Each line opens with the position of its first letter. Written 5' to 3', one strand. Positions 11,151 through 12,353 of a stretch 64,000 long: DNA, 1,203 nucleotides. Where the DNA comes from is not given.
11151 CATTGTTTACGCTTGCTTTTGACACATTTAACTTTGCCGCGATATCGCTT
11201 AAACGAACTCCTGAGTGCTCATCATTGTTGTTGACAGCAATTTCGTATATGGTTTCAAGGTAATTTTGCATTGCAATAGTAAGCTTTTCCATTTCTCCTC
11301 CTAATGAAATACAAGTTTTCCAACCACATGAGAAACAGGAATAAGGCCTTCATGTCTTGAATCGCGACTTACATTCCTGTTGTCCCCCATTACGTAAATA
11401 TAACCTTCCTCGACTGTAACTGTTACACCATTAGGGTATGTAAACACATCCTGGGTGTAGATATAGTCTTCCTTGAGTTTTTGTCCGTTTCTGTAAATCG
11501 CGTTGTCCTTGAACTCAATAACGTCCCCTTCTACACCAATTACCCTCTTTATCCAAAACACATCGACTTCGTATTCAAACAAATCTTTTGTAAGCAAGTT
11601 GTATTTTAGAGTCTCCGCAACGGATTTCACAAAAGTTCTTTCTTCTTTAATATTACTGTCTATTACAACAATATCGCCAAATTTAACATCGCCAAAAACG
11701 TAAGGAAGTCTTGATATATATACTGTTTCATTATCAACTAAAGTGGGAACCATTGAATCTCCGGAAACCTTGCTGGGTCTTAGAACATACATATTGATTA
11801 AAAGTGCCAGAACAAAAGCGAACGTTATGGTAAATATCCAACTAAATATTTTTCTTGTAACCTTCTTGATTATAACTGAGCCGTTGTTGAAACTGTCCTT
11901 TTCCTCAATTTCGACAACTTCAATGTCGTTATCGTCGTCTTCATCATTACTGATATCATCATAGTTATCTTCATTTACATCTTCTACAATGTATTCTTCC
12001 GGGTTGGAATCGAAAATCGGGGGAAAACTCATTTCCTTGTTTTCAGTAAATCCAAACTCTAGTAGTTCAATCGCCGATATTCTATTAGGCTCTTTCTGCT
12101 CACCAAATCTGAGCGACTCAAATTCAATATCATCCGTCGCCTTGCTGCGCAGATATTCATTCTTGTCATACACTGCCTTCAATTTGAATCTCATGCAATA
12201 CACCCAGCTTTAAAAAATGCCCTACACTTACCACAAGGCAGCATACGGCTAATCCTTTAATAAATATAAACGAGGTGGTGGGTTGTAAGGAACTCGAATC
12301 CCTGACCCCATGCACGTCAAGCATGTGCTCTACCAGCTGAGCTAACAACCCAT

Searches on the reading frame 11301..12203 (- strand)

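Call 58: search_protein_families(library=pfam, proteins=[window:11301-12203:-], max_evalue=0.01)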
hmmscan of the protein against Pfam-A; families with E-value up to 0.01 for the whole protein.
window:11301-12203:- (300 aa): 2 families
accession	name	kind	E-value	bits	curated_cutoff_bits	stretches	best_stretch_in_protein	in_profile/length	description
PF10502.14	Peptidase_S26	-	2.8e-35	122.2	22.9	1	120-299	2-165/168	Signal peptidase, peptidase S26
PF00717.28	Peptidase_S24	-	0.0044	17.1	23.3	0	145-195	39-82/116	Peptidase S24-like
